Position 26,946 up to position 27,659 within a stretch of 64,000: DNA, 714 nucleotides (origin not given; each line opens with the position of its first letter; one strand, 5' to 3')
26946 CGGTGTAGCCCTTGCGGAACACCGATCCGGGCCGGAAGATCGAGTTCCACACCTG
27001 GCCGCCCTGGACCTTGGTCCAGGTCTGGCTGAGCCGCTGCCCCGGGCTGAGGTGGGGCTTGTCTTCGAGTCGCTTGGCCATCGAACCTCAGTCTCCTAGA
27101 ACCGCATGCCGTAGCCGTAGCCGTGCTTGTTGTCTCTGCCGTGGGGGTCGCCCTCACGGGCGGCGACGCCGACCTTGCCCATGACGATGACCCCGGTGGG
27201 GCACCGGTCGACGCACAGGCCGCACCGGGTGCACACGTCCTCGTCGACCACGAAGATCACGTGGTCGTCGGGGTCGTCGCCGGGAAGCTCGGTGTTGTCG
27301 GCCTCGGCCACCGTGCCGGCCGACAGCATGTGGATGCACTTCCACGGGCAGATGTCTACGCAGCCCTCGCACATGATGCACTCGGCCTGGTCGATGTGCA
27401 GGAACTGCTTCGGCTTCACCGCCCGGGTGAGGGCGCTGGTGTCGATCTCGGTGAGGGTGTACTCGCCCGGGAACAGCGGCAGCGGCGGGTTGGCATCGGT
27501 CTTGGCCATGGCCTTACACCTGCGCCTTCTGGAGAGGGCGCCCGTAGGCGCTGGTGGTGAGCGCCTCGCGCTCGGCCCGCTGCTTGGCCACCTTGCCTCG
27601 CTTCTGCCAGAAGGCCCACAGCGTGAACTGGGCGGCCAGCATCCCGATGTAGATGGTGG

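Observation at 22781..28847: Split-cytochrome-b complex III cluster with a built-in 2x[4Fe-4S] ferredoxin and two unknown membrane proteins, fused head-to-tail to the nuo operon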

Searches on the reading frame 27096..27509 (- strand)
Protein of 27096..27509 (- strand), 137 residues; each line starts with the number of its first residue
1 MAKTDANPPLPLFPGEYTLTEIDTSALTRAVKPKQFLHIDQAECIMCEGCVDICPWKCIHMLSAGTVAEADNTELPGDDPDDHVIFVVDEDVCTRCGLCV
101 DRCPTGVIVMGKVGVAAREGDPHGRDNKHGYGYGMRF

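Call 4: search_protein_families(library=pfam, proteins=[window:27096-27509:-], max_evalue=0.01)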
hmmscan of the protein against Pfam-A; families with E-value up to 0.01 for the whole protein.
window:27096-27509:- (137 aa): 15 families
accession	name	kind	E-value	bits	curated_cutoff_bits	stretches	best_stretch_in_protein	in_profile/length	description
PF00037.32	Fer4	-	1.2e-12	47.5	21.1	2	87-108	2-23/24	4Fe-4S binding domain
PF13237.11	Fer4_10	-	4.3e-11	43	25.5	2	87-117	3-35/53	4Fe-4S dicluster domain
PF12838.12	Fer4_7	-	5.2e-10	40.1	27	1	44-107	2-52/52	4Fe-4S dicluster domain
PF13187.11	Fer4_9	-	6.9e-10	39.2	27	2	92-108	36-52/52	4Fe-4S dicluster domain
PF14697.11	Fer4_21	-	7.5e-10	39.2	35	2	30-61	27-59/59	4Fe-4S dicluster domain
PF13484.11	Fer4_16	-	3.1e-09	37.9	30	2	93-111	2-20/66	4Fe-4S double cluster binding domain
PF12797.12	Fer4_2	-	3.3e-09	36.5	24.5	2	86-105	3-22/22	4Fe-4S binding domain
PF12837.12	Fer4_6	-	5.2e-08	32.9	25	1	85-108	1-24/24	4Fe-4S binding domain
PF13459.11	Fer4_15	-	5.9e-06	27.3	22.4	1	87-118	2-32/66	4Fe-4S single cluster domain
PF12800.12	Fer4_4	-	1.1e-05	25.8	24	1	91-106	2-17/17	4Fe-4S binding domain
PF13746.11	Fer4_18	-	5.3e-05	23.8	27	0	38-56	55-73/114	4Fe-4S dicluster domain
PF25160.1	LdpA_Fe-S-bd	-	0.00018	21.7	27.6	0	37-63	21-47/49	LdpA Fe-S cluster-binding domain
PF12798.12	Fer4_3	-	0.00028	21.9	27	1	93-106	1-14/15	4Fe-4S binding domain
PF13183.11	Fer4_8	-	0.00035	21.5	27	1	42-107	3-68/68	4Fe-4S dicluster domain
PF13534.11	Fer4_17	-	0.00038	21.4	22.2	1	43-107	1-60/61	4Fe-4S dicluster domain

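Call 5: search_protein_families(library=ncbifam, proteins=[window:27096-27509:-], max_evalue=0.01)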
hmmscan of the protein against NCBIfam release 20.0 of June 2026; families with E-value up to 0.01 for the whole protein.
window:27096-27509:- (137 aa): 82 families (the best 25 are shown)
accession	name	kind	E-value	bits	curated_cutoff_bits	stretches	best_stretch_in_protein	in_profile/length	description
TIGR01971.1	NuoI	subfamily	4.9e-12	45.5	113.05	2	29-75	68-114/121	NADH-quinone oxidoreductase, chain I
NF005505.0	PRK07118.1-4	equivalog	3.5e-10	39.8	378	2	28-61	230-264/265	Fe-S cluster domain-containing protein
NF041836.1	rnfB_Methano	equivalog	6.2e-10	39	445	2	85-112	165-192/265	Rnf electron transport complex subunit RnfB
TIGR04105.1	FeFe_hydrog_B1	subfamily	2.6e-09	36.3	450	1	37-109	137-206/462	monomeric [FeFe] hydrogenase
NF004914.0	PRK06273.1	equivalog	5.2e-09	36.1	163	1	16-67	27-76/167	ferredoxin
NF038196.1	ferrodoxin_EFR1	subfamily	8.9e-09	35.7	75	2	86-111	180-204/242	EFR1 family ferrodoxin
TIGR00402.1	napF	equivalog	1.1e-08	35.1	102.2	2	92-117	36-61/149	ferredoxin-type protein NapF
NF004537.0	PRK05888.1-3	equivalog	1.1e-08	34.8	163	2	35-75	106-146/204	NADH-quinone oxidoreductase subunit NuoI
TIGR00403.1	ndhI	equivalog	1.5e-08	34.5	302.35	1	27-75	85-135/183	NAD(P)H-quinone oxidoreductase subunit I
NF058577.1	FdxA_fam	equivalog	2.4e-08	34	65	2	85-106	30-51/52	4Fe-4S ferredoxin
NF006221.0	PRK08348.1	subfamily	4.6e-08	32.8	124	1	37-72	70-105/136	NADH-plastoquinone oxidoreductase subunit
NF003475.0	PRK05113.1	equivalog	4.8e-08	33.1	203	2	85-114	137-166/190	electron transport complex subunit RsxB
NF007205.0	PRK09626.1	equivalog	6.2e-08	32.6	93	1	83-112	9-38/105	2-oxoglutarate-acceptor oxidoreductase subunit OorD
TIGR01944.1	rnfB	subfamily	9.4e-08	31.8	68.7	2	84-113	136-165/190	RnfABCDGE type electron transport complex subunit B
NF005506.0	PRK07118.1-5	equivalog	1.1e-07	31.5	388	1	85-111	164-190/279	Fe-S cluster domain-containing protein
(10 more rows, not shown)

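Call 18: search_solved_structures(query=window:27096-27509:-, max_evalue=0.01, show_alignments=2)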
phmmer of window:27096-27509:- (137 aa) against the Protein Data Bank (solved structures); distinct sequences matched with E-value up to 0.01: 36.
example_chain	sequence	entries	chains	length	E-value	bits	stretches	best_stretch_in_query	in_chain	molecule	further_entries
9sw6_G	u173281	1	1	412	2.6e-16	62.8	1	41-114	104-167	Polyferredoxin protein MvhB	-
7bkb_K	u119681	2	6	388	2.3e-15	59.7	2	36-108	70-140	Formylmethanofuran dehydrogenase, subunit F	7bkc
9sfi_O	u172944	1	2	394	1.9e-14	56.7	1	40-113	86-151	Ferredoxin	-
9sfi_T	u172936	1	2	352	8.2e-12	48.2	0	30-110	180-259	4Fe-4S ferredoxin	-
5t5i_F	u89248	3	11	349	1.4e-10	44.2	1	23-110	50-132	Tungsten formylmethanofuran dehydrogenase subunit fwdF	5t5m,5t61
9sw6_H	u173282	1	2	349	1.7e-10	43.9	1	24-110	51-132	Tungsten formylmethanofuran dehydrogenase, subunit F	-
7zc6_B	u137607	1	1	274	1.2e-08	37.9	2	86-115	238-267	RnfB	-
7bkb_L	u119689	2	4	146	7.4e-08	35.3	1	36-110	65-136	Formylmethanofuran dehydrogenase, subunit G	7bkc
9sfi_A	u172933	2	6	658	3.3e-07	33.2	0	78-108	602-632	CoB--CoM heterodisulfide reductase iron-sulfur subunit A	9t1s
7eu3_I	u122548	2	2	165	3.5e-06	29.9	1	29-75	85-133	NAD(P)H-quinone oxidoreductase subunit I, chloroplastic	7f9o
6hum_I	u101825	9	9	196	1.1e-05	28.2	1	29-79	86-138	NAD(P)H-quinone oxidoreductase subunit I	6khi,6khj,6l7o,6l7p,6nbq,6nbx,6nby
8rvv_A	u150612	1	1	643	1.4e-05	28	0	64-110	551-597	H(2):CoB-CoM heterodisulfide,ferredoxin reductase subunit A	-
8rvu_a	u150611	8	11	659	1.5e-05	27.9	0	64-110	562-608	H(2):CoB-CoM heterodisulfide,ferredoxin reductase subunit A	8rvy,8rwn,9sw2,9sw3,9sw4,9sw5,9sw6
8rja_F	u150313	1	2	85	1.5e-05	27.8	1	42-108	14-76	NAD(P)H-quinone oxidoreductase subunit I, chloroplastic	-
8e9g_I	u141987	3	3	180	1.8e-05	27.6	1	43-110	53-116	NADH-quinone oxidoreductase subunit I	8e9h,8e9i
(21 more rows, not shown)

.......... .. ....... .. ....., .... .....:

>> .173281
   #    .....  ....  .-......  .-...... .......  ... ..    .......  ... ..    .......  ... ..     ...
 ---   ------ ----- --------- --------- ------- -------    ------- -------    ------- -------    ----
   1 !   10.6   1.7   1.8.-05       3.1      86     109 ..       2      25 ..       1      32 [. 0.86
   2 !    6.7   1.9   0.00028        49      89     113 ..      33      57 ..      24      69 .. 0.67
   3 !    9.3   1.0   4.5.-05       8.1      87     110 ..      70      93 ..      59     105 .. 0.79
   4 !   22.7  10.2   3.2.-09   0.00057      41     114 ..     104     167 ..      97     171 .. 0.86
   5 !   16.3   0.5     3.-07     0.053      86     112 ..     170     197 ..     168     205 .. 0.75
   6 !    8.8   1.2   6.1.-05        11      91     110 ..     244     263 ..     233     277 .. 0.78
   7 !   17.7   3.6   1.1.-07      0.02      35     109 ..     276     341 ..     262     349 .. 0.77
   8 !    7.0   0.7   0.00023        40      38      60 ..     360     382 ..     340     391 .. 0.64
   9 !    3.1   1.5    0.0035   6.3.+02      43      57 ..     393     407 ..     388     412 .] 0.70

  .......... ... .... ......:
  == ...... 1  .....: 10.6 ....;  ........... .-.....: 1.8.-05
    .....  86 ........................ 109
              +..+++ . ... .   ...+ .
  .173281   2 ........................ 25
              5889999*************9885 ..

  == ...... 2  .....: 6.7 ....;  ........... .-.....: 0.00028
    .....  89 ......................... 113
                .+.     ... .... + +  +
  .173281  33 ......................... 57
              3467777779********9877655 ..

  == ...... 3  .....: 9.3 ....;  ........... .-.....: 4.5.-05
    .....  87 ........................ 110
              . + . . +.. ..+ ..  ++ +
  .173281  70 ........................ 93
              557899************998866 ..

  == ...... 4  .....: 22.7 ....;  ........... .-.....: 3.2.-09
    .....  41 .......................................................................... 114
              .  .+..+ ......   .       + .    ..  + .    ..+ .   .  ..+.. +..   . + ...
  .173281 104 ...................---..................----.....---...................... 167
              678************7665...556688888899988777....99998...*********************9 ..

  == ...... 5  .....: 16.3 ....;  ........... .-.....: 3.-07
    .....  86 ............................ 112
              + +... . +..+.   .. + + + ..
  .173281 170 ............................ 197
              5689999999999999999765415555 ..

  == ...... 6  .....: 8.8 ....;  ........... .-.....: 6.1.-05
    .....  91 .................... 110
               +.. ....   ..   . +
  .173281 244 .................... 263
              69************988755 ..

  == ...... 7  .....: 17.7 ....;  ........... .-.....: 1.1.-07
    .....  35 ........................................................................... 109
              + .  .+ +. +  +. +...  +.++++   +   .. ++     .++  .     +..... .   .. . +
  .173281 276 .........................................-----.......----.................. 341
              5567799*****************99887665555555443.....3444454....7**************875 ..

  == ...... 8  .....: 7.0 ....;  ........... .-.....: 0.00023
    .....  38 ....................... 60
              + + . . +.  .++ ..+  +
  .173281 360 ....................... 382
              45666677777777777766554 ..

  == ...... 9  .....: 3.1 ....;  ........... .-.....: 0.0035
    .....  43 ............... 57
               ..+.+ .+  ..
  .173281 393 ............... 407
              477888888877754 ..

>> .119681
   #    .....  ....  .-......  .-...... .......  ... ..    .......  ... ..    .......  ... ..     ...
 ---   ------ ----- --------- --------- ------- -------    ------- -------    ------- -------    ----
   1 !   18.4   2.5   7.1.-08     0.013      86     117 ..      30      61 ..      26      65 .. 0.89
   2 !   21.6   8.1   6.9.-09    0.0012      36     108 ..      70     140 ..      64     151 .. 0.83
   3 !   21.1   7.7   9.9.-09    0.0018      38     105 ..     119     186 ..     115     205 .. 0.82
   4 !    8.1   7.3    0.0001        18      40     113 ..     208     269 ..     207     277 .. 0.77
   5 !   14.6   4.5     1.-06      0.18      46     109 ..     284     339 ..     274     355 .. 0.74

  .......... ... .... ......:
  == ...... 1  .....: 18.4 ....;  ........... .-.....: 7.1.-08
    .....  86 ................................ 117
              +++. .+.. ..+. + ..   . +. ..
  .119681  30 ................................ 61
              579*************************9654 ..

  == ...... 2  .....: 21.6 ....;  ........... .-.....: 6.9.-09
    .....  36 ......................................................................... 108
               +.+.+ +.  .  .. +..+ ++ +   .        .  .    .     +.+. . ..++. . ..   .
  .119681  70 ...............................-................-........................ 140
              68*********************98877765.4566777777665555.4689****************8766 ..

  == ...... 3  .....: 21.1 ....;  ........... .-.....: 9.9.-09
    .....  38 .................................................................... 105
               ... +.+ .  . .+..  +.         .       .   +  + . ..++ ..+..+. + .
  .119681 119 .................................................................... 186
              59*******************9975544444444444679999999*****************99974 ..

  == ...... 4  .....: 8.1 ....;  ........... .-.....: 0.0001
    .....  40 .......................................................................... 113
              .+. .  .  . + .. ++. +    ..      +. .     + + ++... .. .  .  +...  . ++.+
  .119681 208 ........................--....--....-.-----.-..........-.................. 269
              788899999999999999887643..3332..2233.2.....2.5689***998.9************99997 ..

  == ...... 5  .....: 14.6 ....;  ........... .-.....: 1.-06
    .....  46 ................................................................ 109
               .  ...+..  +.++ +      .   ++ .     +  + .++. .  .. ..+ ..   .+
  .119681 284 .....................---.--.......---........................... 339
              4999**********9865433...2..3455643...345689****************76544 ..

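Call 50: search_protein_representatives(protein=window:27096-27509:-)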
Query: 137 residues. Proteins with E-value up to 0.001 (for the whole library): 953; up to 1e-10: 157; up to 1e-30: 28. The best 150 are listed.
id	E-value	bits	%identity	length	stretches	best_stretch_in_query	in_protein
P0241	7.0e-64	230.2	70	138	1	1-136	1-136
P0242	3.0e-61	221.6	68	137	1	1-137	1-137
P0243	8.9e-59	213.6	70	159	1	1-127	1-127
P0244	5.4e-55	201.3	69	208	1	1-121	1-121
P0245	2.7e-52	192.6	60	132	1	1-132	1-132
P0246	4.3e-52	191.9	66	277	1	1-121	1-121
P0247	1.5e-48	180.4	66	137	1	1-110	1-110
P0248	4.6e-44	165.9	62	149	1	1-137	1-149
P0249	1.4e-40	154.5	67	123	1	1-98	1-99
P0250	1.3e-38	148.2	66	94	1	1-94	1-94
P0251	1.7e-38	147.8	64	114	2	75-137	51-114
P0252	4.1e-37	143.3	71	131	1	1-89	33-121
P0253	3.5e-36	140.3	69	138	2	1-84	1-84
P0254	3.9e-36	140.1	67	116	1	3-90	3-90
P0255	7.4e-36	139.2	63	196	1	1-101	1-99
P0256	8.3e-36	139.1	56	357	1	25-132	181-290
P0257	2.8e-35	137.4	56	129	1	1-112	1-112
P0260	9.0e-34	132.5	49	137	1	5-136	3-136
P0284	5.7e-27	110.4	47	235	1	1-122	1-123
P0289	1.4e-26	109.2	48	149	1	1-121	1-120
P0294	5.0e-26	107.3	45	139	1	11-116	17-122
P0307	3.5e-22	94.8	42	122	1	10-114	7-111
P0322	1.5e-20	89.6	47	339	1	1-98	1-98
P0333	2.9e-18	82.1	38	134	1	16-110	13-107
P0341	2.3e-17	79.2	43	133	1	9-116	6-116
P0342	2.4e-17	79.2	42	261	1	8-134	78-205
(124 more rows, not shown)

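Call 51: search_protein_families(library=pfam, proteins=[P0256, P0260, P0284, P0289, P0294, P0307, P0322, P0333, P0341, P0342], max_evalue=0.0001)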
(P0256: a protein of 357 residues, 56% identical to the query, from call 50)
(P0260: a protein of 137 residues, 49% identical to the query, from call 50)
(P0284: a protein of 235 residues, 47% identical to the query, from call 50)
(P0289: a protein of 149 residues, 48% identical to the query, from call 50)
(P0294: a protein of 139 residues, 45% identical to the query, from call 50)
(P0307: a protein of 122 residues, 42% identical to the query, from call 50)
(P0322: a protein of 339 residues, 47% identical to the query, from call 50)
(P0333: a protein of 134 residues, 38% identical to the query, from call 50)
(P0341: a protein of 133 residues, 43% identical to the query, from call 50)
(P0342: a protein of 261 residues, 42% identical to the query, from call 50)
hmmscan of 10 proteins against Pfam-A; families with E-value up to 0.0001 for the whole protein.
P0256 (357 aa): 9 families
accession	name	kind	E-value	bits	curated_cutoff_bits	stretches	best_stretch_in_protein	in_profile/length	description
PF12838.12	Fer4_7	-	4.8e-09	37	27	1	200-263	2-51/52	4Fe-4S dicluster domain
PF14697.11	Fer4_21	-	5.8e-09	36.4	35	1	180-217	19-59/59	4Fe-4S dicluster domain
PF00037.32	Fer4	-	9.8e-09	35.1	21.1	0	245-263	3-21/24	4Fe-4S binding domain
PF13237.11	Fer4_10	-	3.5e-08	33.7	25.5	0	245-268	4-22/53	4Fe-4S dicluster domain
PF13187.11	Fer4_9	-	1.4e-07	31.9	27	0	164-215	10-52/52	4Fe-4S dicluster domain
PF12797.12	Fer4_2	-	1.9e-07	31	24.5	0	243-262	3-22/22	4Fe-4S binding domain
PF13183.11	Fer4_8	-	2.3e-06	28.5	27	0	249-279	4-35/68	4Fe-4S dicluster domain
PF13484.11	Fer4_16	-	9.9e-06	26.7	30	0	166-213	12-66/66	4Fe-4S double cluster binding domain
PF12837.12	Fer4_6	-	2.8e-05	24.3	25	0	243-263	2-22/24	4Fe-4S binding domain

P0260 (137 aa): 9 families
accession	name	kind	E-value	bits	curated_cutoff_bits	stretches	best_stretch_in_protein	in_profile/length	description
PF00037.32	Fer4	-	5.4e-11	42.3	21.1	1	88-110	2-24/24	4Fe-4S binding domain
PF13237.11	Fer4_10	-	2e-09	37.7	25.5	1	88-115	3-32/53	4Fe-4S dicluster domain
PF12838.12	Fer4_7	-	2.4e-09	38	27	1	42-108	2-52/52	4Fe-4S dicluster domain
PF12837.12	Fer4_6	-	8.1e-09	35.5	25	1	87-109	2-24/24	4Fe-4S binding domain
PF12797.12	Fer4_2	-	2.3e-08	33.9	24.5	1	87-106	3-22/22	4Fe-4S binding domain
PF13187.11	Fer4_9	-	4.4e-08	33.5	27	0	85-109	34-52/52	4Fe-4S dicluster domain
PF13484.11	Fer4_16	-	3.6e-07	31.3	30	1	94-113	2-22/66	4Fe-4S double cluster binding domain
PF14697.11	Fer4_21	-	1.7e-06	28.5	35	1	37-111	3-59/59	4Fe-4S dicluster domain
PF12800.12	Fer4_4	-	2.4e-05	24.7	24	0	92-107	2-17/17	4Fe-4S binding domain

P0284 (235 aa): 1 family
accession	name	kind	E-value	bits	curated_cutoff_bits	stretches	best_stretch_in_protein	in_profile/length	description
PF14697.11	Fer4_21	-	4.6e-06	27.1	35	1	23-61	22-59/59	4Fe-4S dicluster domain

P0289 (149 aa): 6 families
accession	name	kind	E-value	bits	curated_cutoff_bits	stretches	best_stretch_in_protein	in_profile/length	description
PF00037.32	Fer4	-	1.4e-06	28.3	21.1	0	38-59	2-23/24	4Fe-4S binding domain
PF13484.11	Fer4_16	-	1.5e-06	29.3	30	0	43-62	1-20/66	4Fe-4S double cluster binding domain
PF14697.11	Fer4_21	-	5.9e-06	26.8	35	0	31-60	28-58/59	4Fe-4S dicluster domain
PF13187.11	Fer4_9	-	9.3e-06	26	27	0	33-59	22-52/52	4Fe-4S dicluster domain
PF13237.11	Fer4_10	-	9.9e-06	25.8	25.5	0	39-69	4-22/53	4Fe-4S dicluster domain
PF12838.12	Fer4_7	-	7.8e-05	23.5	27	0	44-106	2-52/52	4Fe-4S dicluster domain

P0294 (139 aa): 11 families
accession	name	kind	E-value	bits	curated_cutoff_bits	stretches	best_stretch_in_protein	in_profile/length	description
PF13237.11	Fer4_10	-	7.2e-12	45.5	25.5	2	47-110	6-53/53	4Fe-4S dicluster domain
PF00037.32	Fer4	-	1e-11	44.6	21.1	1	93-114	2-23/24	4Fe-4S binding domain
PF12838.12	Fer4_7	-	4.8e-10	40.2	27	1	50-113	2-52/52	4Fe-4S dicluster domain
PF14697.11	Fer4_21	-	2.4e-08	34.4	35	0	91-112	33-55/59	4Fe-4S dicluster domain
PF12837.12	Fer4_6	-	2.6e-08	33.8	25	1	92-114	2-24/24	4Fe-4S binding domain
PF13187.11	Fer4_9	-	5.1e-08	33.3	27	1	50-113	2-51/52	4Fe-4S dicluster domain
PF12797.12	Fer4_2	-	1.8e-07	31.1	24.5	0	93-111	4-22/22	4Fe-4S binding domain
PF13183.11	Fer4_8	-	1.2e-06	29.4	27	1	49-112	4-67/68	4Fe-4S dicluster domain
PF13484.11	Fer4_16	-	2e-06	28.9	30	0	99-118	2-23/66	4Fe-4S double cluster binding domain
PF13534.11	Fer4_17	-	6.4e-06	27.1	22.2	1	50-112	2-59/61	4Fe-4S dicluster domain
PF12800.12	Fer4_4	-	1.8e-05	25.1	24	0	47-61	1-15/17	4Fe-4S binding domain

P0307 (122 aa): 11 families
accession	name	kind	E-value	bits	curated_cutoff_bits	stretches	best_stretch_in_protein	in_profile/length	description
PF00037.32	Fer4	-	6.8e-15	54.6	21.1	2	84-105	2-23/24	4Fe-4S binding domain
PF13237.11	Fer4_10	-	6.8e-13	48.8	25.5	2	34-101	2-53/53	4Fe-4S dicluster domain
PF12838.12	Fer4_7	-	7.9e-13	49.1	27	1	41-104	2-52/52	4Fe-4S dicluster domain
PF12797.12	Fer4_2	-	1.1e-10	41.2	24.5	1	34-53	3-22/22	4Fe-4S binding domain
PF14697.11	Fer4_21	-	6.9e-10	39.4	35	1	28-58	28-59/59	4Fe-4S dicluster domain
PF13187.11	Fer4_9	-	1.7e-08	34.8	27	1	41-104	2-51/52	4Fe-4S dicluster domain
PF12837.12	Fer4_6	-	2.4e-08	34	25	0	37-52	5-20/24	4Fe-4S binding domain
PF12800.12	Fer4_4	-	3e-07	30.6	24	0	38-52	1-15/17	4Fe-4S binding domain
PF13484.11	Fer4_16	-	3.2e-06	28.3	30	0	41-102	2-65/66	4Fe-4S double cluster binding domain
PF12798.12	Fer4_3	-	4.1e-06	27.6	27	0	90-104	1-15/15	4Fe-4S binding domain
PF13183.11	Fer4_8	-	1.7e-05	25.7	27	0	40-103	4-67/68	4Fe-4S dicluster domain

P0322 (339 aa): 2 families
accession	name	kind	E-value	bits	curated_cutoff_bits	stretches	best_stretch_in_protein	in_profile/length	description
PF00033.24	Cytochrome_B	-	5.8e-16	59.3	27.2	1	222-296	15-89/189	Cytochrome b/b6/petB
PF14358.11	DUF4405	-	3.1e-06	28.1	26.7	1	226-289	5-63/66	Domain of unknown function (DUF4405)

P0333 (134 aa): 8 families
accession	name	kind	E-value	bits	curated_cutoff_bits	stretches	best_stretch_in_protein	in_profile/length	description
PF12838.12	Fer4_7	-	3.3e-11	43.9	27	1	41-104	2-52/52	4Fe-4S dicluster domain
PF00037.32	Fer4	-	6.6e-11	42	21.1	1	36-56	3-23/24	4Fe-4S binding domain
PF13237.11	Fer4_10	-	4.4e-10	39.8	25.5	1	35-101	3-53/53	4Fe-4S dicluster domain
PF12797.12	Fer4_2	-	4.4e-10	39.3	24.5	1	33-53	2-22/22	4Fe-4S binding domain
PF14697.11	Fer4_21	-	5.2e-08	33.3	35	0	69-105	20-57/59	4Fe-4S dicluster domain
PF13187.11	Fer4_9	-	2.9e-07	30.9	27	1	41-104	2-51/52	4Fe-4S dicluster domain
PF13484.11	Fer4_16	-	4.5e-06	27.8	30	0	38-54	50-66/66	4Fe-4S double cluster binding domain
PF12837.12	Fer4_6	-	8.8e-06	25.9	25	0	82-103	1-22/24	4Fe-4S binding domain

P0341 (133 aa): 9 families
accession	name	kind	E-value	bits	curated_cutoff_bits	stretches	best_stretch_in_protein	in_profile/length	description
PF00037.32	Fer4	-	9.3e-13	47.9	21.1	2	36-56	3-23/24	4Fe-4S binding domain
PF12838.12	Fer4_7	-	1.5e-11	45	27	2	93-121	2-30/52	4Fe-4S dicluster domain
PF13187.11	Fer4_9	-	9.7e-11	42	27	1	93-115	2-24/52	4Fe-4S dicluster domain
PF14697.11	Fer4_21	-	5.8e-10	39.6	35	1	75-110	24-59/59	4Fe-4S dicluster domain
PF13237.11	Fer4_10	-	2.4e-09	37.4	25.5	1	37-104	5-53/53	4Fe-4S dicluster domain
PF13484.11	Fer4_16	-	2.7e-08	34.9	30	0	92-119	1-29/66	4Fe-4S double cluster binding domain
PF12797.12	Fer4_2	-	9.4e-08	32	24.5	0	38-53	7-22/22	4Fe-4S binding domain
PF12837.12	Fer4_6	-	4e-05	23.8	25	0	37-52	5-20/24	4Fe-4S binding domain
PF13183.11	Fer4_8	-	8.3e-05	23.5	27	0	40-107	4-68/68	4Fe-4S dicluster domain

P0342 (261 aa): 0 families

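Call 54: find_related_loci(query=A3, collection=metagenome_contigs, flank=8000)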
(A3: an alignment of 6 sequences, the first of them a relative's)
Query A3 (122 aa) in metagenome_contigs; peptide patterns used: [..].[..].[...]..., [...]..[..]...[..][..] (x = any residue, [..] = any of these).
600 stretches matched a pattern (row limit reached: there are more); 563 encode a relative of the query (tblastn E <= 1e-3); the best 80 are kept; 80 distinct loci.
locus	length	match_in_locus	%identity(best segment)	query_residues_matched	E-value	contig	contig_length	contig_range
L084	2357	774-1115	84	1-114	3e-68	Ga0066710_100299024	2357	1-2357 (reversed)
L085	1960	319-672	70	2-119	2e-57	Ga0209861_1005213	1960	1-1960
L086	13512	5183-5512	71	6-114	4e-56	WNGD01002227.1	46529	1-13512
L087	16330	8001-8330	71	6-114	4e-56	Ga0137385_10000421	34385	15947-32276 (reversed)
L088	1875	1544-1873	76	1-110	3e-57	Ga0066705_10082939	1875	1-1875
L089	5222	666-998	73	6-116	1e-55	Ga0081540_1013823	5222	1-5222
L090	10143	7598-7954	71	2-119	5e-56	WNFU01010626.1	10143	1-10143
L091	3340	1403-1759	71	2-119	5e-56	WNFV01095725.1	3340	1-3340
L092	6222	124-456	73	6-116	2e-55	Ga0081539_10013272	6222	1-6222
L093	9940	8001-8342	71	6-119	2e-55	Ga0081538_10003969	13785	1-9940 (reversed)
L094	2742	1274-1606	72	6-116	4e-55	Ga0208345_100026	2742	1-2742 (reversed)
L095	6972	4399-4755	70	2-119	4e-55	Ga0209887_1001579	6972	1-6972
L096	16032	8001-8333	72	6-116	5e-55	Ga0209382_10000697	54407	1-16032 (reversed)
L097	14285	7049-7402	69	2-119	3e-55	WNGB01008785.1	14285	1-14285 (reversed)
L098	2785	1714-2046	72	6-116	6e-55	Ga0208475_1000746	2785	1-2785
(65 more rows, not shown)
